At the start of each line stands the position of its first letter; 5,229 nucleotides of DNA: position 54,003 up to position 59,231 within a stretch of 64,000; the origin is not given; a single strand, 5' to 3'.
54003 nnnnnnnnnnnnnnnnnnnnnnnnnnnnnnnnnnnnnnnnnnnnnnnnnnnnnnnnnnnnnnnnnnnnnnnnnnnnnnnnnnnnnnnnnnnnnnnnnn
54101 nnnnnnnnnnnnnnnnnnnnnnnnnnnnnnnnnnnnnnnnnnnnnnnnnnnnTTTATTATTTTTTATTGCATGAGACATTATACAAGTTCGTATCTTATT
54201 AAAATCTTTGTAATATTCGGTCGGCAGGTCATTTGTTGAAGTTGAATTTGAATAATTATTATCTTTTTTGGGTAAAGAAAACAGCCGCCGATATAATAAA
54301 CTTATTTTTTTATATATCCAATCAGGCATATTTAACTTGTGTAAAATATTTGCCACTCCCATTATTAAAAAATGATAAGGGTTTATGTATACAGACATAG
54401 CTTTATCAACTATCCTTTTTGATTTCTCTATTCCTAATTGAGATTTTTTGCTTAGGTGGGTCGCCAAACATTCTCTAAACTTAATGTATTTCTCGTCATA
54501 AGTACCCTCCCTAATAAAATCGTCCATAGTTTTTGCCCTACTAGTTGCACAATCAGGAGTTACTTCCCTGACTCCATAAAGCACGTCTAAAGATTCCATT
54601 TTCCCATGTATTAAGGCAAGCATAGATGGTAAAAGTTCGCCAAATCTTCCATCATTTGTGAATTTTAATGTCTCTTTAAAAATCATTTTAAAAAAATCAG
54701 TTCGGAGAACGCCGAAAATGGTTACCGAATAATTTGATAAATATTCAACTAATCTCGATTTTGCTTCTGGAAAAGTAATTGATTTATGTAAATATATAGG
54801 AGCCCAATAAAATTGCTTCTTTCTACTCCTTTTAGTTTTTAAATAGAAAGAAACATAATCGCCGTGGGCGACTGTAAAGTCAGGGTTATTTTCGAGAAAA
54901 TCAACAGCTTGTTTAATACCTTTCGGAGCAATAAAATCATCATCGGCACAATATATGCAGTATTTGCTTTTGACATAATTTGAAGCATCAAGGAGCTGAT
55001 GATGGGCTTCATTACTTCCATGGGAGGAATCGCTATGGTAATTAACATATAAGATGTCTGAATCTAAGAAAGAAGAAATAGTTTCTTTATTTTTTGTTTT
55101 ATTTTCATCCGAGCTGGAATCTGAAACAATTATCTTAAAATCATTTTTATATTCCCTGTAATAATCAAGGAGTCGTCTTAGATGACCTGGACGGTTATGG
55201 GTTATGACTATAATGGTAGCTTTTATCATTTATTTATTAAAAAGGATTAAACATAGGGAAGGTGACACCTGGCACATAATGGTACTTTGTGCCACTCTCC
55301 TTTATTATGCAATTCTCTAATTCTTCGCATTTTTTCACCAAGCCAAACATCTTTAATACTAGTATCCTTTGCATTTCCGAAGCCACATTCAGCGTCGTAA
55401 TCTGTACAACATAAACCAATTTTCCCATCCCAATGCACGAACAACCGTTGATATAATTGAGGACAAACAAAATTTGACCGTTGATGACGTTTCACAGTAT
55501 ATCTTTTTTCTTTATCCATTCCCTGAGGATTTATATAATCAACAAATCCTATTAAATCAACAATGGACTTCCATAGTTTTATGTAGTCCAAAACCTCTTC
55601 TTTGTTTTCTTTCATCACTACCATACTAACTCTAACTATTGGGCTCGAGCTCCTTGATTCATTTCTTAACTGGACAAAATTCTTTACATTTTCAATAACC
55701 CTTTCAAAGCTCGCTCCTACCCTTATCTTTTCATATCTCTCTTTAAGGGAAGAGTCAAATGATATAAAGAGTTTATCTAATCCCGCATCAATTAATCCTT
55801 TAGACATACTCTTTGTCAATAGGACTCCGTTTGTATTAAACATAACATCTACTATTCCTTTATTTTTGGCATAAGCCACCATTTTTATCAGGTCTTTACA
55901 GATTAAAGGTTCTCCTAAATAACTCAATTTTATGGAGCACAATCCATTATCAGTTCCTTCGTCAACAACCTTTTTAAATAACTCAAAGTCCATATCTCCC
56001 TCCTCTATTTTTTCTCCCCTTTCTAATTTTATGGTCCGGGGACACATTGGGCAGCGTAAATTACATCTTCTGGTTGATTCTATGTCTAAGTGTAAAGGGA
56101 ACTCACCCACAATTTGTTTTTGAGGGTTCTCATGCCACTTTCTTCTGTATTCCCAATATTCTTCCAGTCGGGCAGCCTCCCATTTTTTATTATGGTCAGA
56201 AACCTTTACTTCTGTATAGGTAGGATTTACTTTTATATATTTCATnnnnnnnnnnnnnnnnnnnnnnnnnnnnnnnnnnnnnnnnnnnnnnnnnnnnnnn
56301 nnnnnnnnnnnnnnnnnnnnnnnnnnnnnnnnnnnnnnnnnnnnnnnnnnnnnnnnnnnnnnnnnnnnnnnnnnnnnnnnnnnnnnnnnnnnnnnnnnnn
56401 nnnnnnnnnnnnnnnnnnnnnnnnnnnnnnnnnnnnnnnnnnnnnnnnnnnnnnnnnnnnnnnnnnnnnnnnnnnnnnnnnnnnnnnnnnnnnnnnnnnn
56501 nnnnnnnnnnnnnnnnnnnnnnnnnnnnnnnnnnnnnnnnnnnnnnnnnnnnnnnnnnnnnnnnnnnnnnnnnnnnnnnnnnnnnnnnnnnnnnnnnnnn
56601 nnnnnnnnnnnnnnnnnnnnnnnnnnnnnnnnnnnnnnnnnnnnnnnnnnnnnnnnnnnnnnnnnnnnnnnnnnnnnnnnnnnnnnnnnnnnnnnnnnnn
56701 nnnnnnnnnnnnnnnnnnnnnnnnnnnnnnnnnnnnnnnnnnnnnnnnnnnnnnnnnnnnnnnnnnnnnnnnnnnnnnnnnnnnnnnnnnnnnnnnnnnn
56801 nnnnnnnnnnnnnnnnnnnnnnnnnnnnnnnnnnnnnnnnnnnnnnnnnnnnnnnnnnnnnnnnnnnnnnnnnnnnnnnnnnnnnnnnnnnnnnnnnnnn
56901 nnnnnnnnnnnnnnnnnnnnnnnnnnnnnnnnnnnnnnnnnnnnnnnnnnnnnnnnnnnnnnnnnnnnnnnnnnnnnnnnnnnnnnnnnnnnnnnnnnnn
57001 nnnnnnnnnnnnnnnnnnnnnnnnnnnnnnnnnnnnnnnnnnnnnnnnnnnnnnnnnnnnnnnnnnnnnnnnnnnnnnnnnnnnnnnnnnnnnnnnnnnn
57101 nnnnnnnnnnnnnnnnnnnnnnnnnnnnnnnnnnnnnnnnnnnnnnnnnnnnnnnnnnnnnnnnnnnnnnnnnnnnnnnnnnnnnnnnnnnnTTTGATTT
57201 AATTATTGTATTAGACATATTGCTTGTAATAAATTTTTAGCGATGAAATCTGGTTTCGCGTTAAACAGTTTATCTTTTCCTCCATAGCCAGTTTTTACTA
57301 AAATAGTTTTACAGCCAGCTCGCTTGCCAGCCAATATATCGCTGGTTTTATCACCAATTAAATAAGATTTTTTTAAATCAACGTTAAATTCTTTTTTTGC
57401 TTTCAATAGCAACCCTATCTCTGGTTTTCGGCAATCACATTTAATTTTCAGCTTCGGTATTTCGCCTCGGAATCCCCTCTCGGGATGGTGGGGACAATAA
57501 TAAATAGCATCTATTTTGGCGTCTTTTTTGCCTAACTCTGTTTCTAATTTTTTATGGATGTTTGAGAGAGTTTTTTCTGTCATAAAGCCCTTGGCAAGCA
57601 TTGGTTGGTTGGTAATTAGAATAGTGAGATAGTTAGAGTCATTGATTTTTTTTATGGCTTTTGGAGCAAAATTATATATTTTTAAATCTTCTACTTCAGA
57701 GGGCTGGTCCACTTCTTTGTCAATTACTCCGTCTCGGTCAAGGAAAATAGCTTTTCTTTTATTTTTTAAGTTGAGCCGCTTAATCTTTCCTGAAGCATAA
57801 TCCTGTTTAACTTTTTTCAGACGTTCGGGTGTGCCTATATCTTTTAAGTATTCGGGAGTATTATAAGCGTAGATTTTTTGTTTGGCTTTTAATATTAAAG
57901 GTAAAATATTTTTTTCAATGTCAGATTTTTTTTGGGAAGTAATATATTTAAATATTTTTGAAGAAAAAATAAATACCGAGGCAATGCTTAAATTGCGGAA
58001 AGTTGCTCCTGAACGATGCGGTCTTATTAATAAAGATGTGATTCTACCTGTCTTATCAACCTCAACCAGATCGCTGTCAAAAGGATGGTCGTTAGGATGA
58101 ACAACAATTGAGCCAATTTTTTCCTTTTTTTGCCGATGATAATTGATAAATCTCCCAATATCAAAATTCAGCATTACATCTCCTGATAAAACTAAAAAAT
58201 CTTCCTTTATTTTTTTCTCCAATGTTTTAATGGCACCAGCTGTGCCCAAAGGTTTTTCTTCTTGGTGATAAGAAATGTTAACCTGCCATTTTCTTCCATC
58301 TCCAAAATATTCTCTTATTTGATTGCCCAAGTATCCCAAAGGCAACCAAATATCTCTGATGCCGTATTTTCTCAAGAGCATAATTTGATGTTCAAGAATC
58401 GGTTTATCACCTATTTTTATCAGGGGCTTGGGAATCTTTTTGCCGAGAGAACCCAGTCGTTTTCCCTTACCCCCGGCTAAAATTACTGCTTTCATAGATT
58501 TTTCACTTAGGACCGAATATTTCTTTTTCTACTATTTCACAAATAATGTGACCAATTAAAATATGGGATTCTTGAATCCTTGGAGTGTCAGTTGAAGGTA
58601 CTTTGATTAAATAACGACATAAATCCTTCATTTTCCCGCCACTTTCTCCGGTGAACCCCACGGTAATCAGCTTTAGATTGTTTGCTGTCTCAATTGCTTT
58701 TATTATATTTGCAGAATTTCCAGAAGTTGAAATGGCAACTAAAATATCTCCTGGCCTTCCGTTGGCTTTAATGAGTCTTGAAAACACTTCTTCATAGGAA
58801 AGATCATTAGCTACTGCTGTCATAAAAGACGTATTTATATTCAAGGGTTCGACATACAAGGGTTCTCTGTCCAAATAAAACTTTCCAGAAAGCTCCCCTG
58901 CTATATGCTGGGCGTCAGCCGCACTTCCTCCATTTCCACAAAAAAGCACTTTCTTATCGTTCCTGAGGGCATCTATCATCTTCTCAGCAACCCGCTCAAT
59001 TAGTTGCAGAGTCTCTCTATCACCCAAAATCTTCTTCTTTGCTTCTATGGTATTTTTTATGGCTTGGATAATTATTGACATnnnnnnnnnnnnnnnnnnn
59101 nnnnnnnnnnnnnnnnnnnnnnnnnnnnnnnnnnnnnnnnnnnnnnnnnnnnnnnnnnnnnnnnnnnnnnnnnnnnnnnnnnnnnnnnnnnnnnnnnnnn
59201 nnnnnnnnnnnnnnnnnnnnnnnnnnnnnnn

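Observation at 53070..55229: Two tandem glycosyltransferase paralogues fused by loss of a single A; the 5' ends appear homogenised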

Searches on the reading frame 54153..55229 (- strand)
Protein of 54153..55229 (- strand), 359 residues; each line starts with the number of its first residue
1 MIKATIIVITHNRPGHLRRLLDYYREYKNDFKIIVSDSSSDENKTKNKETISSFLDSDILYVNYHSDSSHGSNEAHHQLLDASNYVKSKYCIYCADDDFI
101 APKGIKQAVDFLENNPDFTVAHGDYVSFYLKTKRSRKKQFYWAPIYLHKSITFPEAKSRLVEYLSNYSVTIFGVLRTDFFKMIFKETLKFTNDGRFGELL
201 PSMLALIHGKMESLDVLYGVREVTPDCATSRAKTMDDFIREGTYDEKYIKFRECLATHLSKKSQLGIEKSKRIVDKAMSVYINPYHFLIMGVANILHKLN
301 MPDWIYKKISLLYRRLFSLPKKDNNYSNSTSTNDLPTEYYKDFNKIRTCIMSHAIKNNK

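Call 6: search_protein_families(library=pfam, proteins=[window:54153-55229:-], max_evalue=0.01)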
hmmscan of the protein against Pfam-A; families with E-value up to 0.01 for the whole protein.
window:54153-55229:- (359 aa): 1 family
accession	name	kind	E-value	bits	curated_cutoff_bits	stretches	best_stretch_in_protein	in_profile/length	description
PF00535.33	Glycos_transf_2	-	4.9e-09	36.8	23.3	1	5-148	1-132/168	Glycosyl transferase family 2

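Call 7: search_protein_families(library=ncbifam, proteins=[window:54153-55229:-], max_evalue=0.01)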
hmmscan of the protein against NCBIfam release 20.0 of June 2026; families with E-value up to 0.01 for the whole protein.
window:54153-55229:- (359 aa): 1 family
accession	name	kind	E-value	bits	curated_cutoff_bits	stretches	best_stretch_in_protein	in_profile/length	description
TIGR04440.1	glyco_TIGR04440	domain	1.4e-48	165.5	70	1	4-222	2-215/215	TIGR00180 family glycosyltransferase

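Call 14: find_related_loci(query=window:54153-55229:-, collection=genome_contigs, flank=10000)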
Query window:54153-55229:- (359 aa) in genome_contigs; peptide patterns used: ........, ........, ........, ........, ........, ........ (x = any residue, [..] = any of these).
70 stretches matched a pattern, but none encodes a relative of the query by tblastn (E <= 1e-3).
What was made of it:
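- Tried and rejected: A scan of GTDB representative genomes with unit 1 alone found nothing (call 14).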

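Call 28: find_related_loci(query=A1, collection=genome_contigs, flank=6000)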
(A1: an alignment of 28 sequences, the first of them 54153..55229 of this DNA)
Query A1 (359 aa) in genome_contigs; peptide patterns used: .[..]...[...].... (x = any residue, [..] = any of these).
63 stretches matched a pattern; 40 encode a relative of the query (tblastn E <= 1e-3); 40 distinct loci.
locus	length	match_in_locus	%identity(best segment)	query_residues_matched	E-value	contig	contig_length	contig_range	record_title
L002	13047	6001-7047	50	1-351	1e-102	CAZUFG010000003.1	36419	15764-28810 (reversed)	MAG TPA_asm: uncultured Candidatus Bathyarchaeia archaeon isolate binchicken_co10_144 genome assembly, contig: NODE_357_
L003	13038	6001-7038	44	5-352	1e-94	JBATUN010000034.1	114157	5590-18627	MAG: Dehalococcoidia bacterium isolate MFD12951_ilm_asm_bin17 k127_25282, whole genome shotgun sequence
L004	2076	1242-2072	49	1-282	7e-89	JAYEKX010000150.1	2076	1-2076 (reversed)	MAG: Candidatus Altiarchaeota archaeon isolate MAG126 MAG126_150, whole genome shotgun sequence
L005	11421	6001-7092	39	2-356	3e-77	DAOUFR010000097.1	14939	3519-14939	MAG TPA_asm: Dehalococcoidia bacterium isolate R125_62 18956, whole genome shotgun sequence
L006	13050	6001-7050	36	2-358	4e-77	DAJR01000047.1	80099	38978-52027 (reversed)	MAG TPA_asm: Methanomassiliicoccales archaeon UBA147 UBA147_contig_10909, whole genome shotgun sequence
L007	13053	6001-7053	40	5-351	2e-76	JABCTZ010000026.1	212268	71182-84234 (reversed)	MAG: Candidatus Heimdallarchaeota archaeon isolate HM7_B34 k127_233304, whole genome shotgun sequence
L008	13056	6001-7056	38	1-355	8e-70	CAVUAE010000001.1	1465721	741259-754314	MAG: uncultured Chloroflexia bacterium isolate MFD04408.bin.1.100 genome assembly, contig: contig_23294, whole genome sh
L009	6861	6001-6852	41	3-289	7e-65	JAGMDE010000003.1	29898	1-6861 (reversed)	MAG: Thermoplasmatales archaeon isolate RS_17_39 ZL495.bin.39.fa_3, whole genome shotgun sequence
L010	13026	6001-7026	37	3-353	2e-59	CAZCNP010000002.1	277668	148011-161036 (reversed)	MAG TPA_asm: uncultured Gammaproteobacteria bacterium isolate binchicken_co38_1123 genome assembly, contig: NODE_94_leng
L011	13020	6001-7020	31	5-355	4e-58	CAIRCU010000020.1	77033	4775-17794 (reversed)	MAG: Euryarchaeota archaeon isolate AlinenSediments_bin-5223 genome assembly, contig: bin-5223:20/57, whole genome shotg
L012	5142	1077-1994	37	5-318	7e-58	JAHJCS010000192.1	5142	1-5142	MAG: Nanoarchaeota archaeon isolate Modern_marine.mb.317 Modern_marine.mb.317_k141_1880270, whole genome shotgun sequenc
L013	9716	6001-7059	39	1-352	3e-74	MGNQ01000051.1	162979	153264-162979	MAG: Chloroflexi bacterium RBG_16_56_11 RBG_16_scaffold_724, whole genome shotgun sequence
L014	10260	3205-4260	36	1-352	2e-65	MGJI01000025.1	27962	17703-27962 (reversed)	MAG: Candidatus Yanofskybacteria bacterium RIFCSPHIGHO2_01_FULL_44_17 rifcsphigho2_01_scaffold_4967, whole genome shotgu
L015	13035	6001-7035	34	6-355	1e-55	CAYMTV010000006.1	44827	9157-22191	MAG TPA_asm: uncultured Gammaproteobacteria bacterium isolate binchicken_co38_1053 genome assembly, contig: NODE_1772_le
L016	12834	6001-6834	37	5-282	4e-53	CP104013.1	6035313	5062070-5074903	Candidatus Lokiarchaeum ossiferum isolate Loki-B35 chromosome, complete genome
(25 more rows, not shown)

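Call 38: search_solved_structures(query=A1, max_evalue=0.01)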
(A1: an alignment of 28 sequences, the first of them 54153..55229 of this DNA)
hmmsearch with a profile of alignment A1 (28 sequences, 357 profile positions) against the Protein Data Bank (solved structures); distinct sequences matched with E-value up to 0.01: 8.
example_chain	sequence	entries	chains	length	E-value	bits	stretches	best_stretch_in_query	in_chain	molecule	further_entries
5tze_C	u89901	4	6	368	3.6e-07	32.9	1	3-112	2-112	Glycosyl transferase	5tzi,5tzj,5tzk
5tz8_A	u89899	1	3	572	5.4e-07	32.3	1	3-112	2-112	Glycosyl transferase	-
5hea_A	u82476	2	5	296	4.3e-05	26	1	4-97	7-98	Putative glycosyltransferase (GalT1)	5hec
2z86_A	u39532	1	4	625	0.00078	21.9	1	4-63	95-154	Chondroitin synthase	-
2z87_A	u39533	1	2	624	0.00078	21.9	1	4-63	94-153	Chondroitin synthase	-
1omx_A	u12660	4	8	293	0.0023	20.4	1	3-36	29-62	Alpha-1,4-N-acetylhexosaminyltransferase EXTL2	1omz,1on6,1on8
9jma_A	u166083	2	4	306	0.0036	19.7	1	4-117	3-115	GalNAc(5)-diNAcBac-PP-undecaprenol beta-1,3-glucosyltransferase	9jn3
1h7l_A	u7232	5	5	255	0.0044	19.4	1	3-131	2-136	SPORE COAT POLYSACCHARIDE BIOSYNTHESIS PROTEIN SPSA | PROTEIN (SPORE COAT POLYSACCHARIDE BIOSYNTHESIS PROTEIN SPSA)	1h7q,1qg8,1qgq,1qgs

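Call 59: predict_structure(alignment_id=A1)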
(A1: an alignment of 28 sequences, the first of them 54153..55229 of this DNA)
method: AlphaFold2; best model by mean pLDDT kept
length: 359 residues; sequences in the alignment: 28
mean_pLDDT: 86.9   pTM: 0.84
mean pLDDT of the five models: 86.9, 85.9, 85.8, 84.9, 84.5
residues with pLDDT >= 90: 237; 70-90: 62; 50-70: 46; < 50: 14
segments of 3 or more residues with pLDDT < 50: 320-333
pLDDT, mean of each block of 10 residues (from residue 1): 91 94 93 96 97 95 82 83 97 95 96 98 92 89 82 96 88 97 97 91 97 94 77 88 95 98 97 94 66 66 70 62 39 59 93 80
secondary structure, 60 per line:
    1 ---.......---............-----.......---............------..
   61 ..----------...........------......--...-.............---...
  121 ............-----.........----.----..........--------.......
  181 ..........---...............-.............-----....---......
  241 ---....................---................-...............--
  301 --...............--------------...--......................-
elements in order: E4-10 H14-25 E31-37 H41-52 E59-62 H73-83 E90-95 E98-100 H102-114 E118-132 E138-146 H156-165 E174-176 H177-190 H194-208 E210-222 H228-231 H235-240 H244-263 H267-282 H284-298 H303-317 H337-358

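Call 64: fold_search(model_id=the predicted structure, library=pdb)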
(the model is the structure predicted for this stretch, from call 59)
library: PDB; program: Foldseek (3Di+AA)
matches with E <= 10: 1662; with E <= 0.001: 274
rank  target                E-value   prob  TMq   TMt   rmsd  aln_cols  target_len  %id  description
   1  1qg8                  3.0e-11  1.00  0.44  0.63   6.1       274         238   14  NATIVE (MAGNESIUM-CONTAINING) SPSA FROM BACILLUS SUBTILIS (released 2000-04-21)
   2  1h7q                  5.8e-11  1.00  0.44  0.62   6.0       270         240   14  dTDP-MANGANESE COMPLEX OF SPSA FROM BACILLUS SUBTILIS (released 2001-12-13)
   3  1h7l                  1.6e-10  1.00  0.44  0.62   6.5       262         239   13  dTDP-MAGNESIUM COMPLEX OF SPSA FROM BACILLUS SUBTILIS (released 2001-12-13)
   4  6h2n_C                4.9e-10  1.00  0.42  0.48  12.6       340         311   13  TarP-UDP-GlcNAc-Mg (released 2018-09-26)
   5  6h4f_F                6.1e-10  1.00  0.41  0.47  12.0       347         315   13  TarP-3RboP (released 2018-09-26)
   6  6h4f_C                8.0e-10  1.00  0.42  0.47  11.4       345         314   14  TarP-3RboP (released 2018-09-26)
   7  6h4m_A                8.5e-10  1.00  0.42  0.47  10.6       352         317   13  TarP-UDP-GlcNAc-3RboP (released 2018-09-26)
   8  6h4m_H                9.0e-10  1.00  0.42  0.47  11.1       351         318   13  TarP-UDP-GlcNAc-3RboP (released 2018-09-26)
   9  6h4m_I                1.1e-09  1.00  0.41  0.47  11.9       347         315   13  TarP-UDP-GlcNAc-3RboP (released 2018-09-26)
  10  6h21_C                1.1e-09  1.00  0.41  0.46  11.4       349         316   14  TarP-UDP-GlcNAc-Mn (released 2018-09-26)
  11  6h1j_A                1.3e-09  1.00  0.42  0.47  11.4       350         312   13  TarP native (released 2018-09-26)
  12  6h21_A                1.4e-09  1.00  0.51  0.58   5.6       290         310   13  TarP-UDP-GlcNAc-Mn (released 2018-09-26)
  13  6h4f_E                1.5e-09  1.00  0.42  0.47  10.8       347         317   14  TarP-3RboP (released 2018-09-26)
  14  5tzi                  1.8e-09  1.00  0.48  0.51   6.5       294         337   14  Crystal structure of S. aureus TarS 1-349 (released 2017-01-04)
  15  6h21_B                1.9e-09  1.00  0.43  0.49  12.3       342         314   13  TarP-UDP-GlcNAc-Mn (released 2018-09-26)
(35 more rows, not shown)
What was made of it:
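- On TIGR04440 / Pfam PF00535 (GT2, GT-A fold) glycosyltransferase: Foldseek top hits are SpsA, TarP and TarS at probability 1.0 (calls 59, 64).
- Closest known: SpsA, TarP and TarS: GT-A fold inverting GT2 enzymes. Same: Closest solved folds for the N-terminal ~220 residues, including the DxD motif (calls 38, 64).
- Unit 1 models as a GT-A fold (pLDDT 86.9; SpsA, TarP and TarS at Foldseek probability 1.0; calls 59, 64).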

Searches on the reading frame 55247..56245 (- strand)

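Call 18: search_protein_families(library=ncbifam, proteins=[window:55247-56245:-], max_evalue=0.00001)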
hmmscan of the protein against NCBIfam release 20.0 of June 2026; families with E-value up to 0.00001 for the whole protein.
window:55247-56245:- (332 aa): 43 families (the best 25 are shown)
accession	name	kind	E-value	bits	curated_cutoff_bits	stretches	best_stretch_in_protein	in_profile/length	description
TIGR04317.1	W_rSAM_matur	equivalog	2.9e-35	122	380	1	53-228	6-174/349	tungsten cofactor oxidoreductase radical SAM maturase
TIGR04311.1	rSAM_Geo_metal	subfamily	1.9e-32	112.9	400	1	49-223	1-172/423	radical SAM/SPASM family putative metalloenzyme maturase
NF001199.0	PRK00164.2-1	equivalog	3.8e-26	92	231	1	53-251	14-204/308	GTP 3',8-cyclase MoaA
TIGR02668.1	moaA_archaeal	equivalog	3.1e-25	88.8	325.25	1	53-251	12-201/303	GTP 3',8-cyclase MoaA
TIGR04321.1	spiroSPASM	subfamily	4e-24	85.2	250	1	42-327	222-502/510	spiro-SPASM protein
TIGR02666.1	moaA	equivalog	1.2e-20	73.7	284.05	1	56-243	15-198/336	GTP 3',8-cyclase MoaA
NF045646.2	rSAM_Se_TrsS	equivalog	1.8e-20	72.9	490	1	55-276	90-299/441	radical SAM (seleno)protein TrsS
NF033640.1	N_Twi_rSAM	subfamily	3.9e-19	69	170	2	32-199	94-276/398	twitch domain-containing radical SAM protein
TIGR04251.1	SCM_rSAM_ScmF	equivalog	1.4e-17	64.1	400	1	57-228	10-172/353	SynChlorMet cassette radical SAM/SPASM protein ScmF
TIGR04347.1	pseudo_SAM_Halo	equivalog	2.4e-17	63.3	525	1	56-191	43-172/390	TIGR04347 family pseudo-SAM/SPASM protein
NF045702.1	rSAM_GDGT_ether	equivalog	6.4e-17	61.3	450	1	55-264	90-289/486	tetraether lipid synthase Tes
TIGR04055.1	rSAM_NirJ2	equivalog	7.6e-17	61.8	500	1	56-244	5-180/326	putative heme d1 biosynthesis radical SAM protein NirJ2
TIGR02109.1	PQQ_syn_pqqE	equivalog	9.5e-17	61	381.35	1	49-224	5-168/358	pyrroloquinoline quinone biosynthesis protein PqqE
NF050035.1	rSAM_WgK_link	exception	2.5e-16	59.6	650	1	49-227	7-173/367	radical SAM/SPASM peptide maturase WgkB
TIGR04546.1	rSAM_ahbC_deAc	equivalog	5.7e-16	58.3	650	1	57-190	45-172/390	12,18-didecarboxysiroheme deacetylase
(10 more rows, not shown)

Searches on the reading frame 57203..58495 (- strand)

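Call 19: search_protein_families(library=ncbifam, proteins=[window:57203-58495:-], max_evalue=0.00001)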
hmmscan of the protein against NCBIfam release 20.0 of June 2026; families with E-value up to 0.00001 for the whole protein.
window:57203-58495:- (430 aa): 36 families (the best 25 are shown)
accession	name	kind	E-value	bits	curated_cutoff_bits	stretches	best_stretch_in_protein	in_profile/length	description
NF006506.0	PRK08942.1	equivalog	8.2e-44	149.3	178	1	247-422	3-170/182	D-glycero-beta-D-manno-heptose 1,7-bisphosphate 7-phosphatase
NF052502.1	man1P_GTase_Rv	exception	1.5e-41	142.4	440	1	2-261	2-258/352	mannose-1-phosphate guanylyltransferase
TIGR03992.1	Arch_glmU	subfamily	7.3e-37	127.2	292.1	1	1-232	1-226/393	bifunctional sugar-1-phosphate nucleotidylyltransferase/acetyltransferase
NF045761.1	NAMPUrTaseMurU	equivalog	1.4e-36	126.4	250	1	1-231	1-225/226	N-acetylmuramate alpha-1-phosphate uridylyltransferase MurU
TIGR00213.1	GmhB_yaeD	subfamily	1.9e-35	122.1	149.6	1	248-403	2-153/176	D-glycero-beta-D-manno-heptose 1,7-bisphosphate 7-phosphatase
TIGR01656.1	Histidinol-ppas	subfamily_domain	1e-34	119.6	84.15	1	248-400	1-146/149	histidinol-phosphate phosphatase domain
NF050049.1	HBPPhtaseGmhB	domain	4.9e-32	111.1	250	1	246-401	2-144/171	D-glycero-alpha-D-manno-heptose-1,7-bisphosphate 7-phosphatase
NF041313.1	UDPGP_AglF_Halo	equivalog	7.6e-31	107.3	400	1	1-230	1-231/234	UTP--glucose-1-phosphate uridylyltransferase AglF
NF005264.0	PRK06769.1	equivalog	1.7e-30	106.1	217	1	245-429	2-171/175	HAD-IIIA family hydrolase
TIGR01208.1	rmlA_long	equivalog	5.8e-28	97.8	320.25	1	2-231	1-232/353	glucose-1-phosphate thymidylyltransferase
TIGR01662.1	HAD-SF-IIIA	subfamily_domain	2.5e-27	95.7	44.6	1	248-402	1-140/141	HAD-IIIA family hydrolase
NF049965.1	GlMnHpPGnyltfHddC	equivalog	1.3e-26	93.6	300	1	1-229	1-217/221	D-glycero-D-manno-heptose 1-phosphate guanosyltransferase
TIGR02623.1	G1P_cyt_trans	equivalog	3.2e-22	79.2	300.25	1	1-77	1-77/255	glucose-1-phosphate cytidylyltransferase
NF003670.0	PRK05293.1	equivalog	4.5e-22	78.5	470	1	3-257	7-281/382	glucose-1-phosphate adenylyltransferase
NF041173.1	Sug_nt_acttase_Thmprot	equivalog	3.6e-21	75.6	600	1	1-232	1-226/405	bifunctional sugar-1-phosphate nucleotidylyltransferase/acetyltransferase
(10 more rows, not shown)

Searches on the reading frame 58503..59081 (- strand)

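Call 19: search_protein_families(library=ncbifam, proteins=[window:58503-59081:-], max_evalue=0.00001)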
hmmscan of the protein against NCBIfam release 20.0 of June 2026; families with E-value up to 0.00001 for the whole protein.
window:58503-59081:- (192 aa): 8 families
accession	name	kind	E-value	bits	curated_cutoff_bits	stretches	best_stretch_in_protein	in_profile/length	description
NF010546.0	PRK13936.1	equivalog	4.8e-57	192.9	276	1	6-190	9-194/197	phosphoheptose isomerase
NF010547.0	PRK13938.1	equivalog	9.2e-57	191.9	320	1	9-192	12-195/196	D-sedoheptulose 7-phosphate isomerase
TIGR00441.1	gmhA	equivalog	6e-54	182.3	209.45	1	35-185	4-154/154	D-sedoheptulose 7-phosphate isomerase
NF001628.0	PRK00414.1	equivalog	7.9e-47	159.4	265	1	3-188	5-190/192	D-sedoheptulose 7-phosphate isomerase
NF008138.0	PRK10886.1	equivalog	4.7e-36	124.3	352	1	26-189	25-191/196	DnaA initiator-associating protein DiaA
NF003915.0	PRK05441.1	subfamily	8.2e-08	31.6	168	1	22-161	42-182/300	N-acetylmuramic acid 6-phosphate etherase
NF002805.0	PRK02947.1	subfamily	1.9e-07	30.5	135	1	23-144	21-141/247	sugar isomerase domain-containing protein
TIGR03127.2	RuMP_HxlB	equivalog_domain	1.7e-06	28.1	160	0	109-166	71-128/178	6-phospho-3-hexuloisomerase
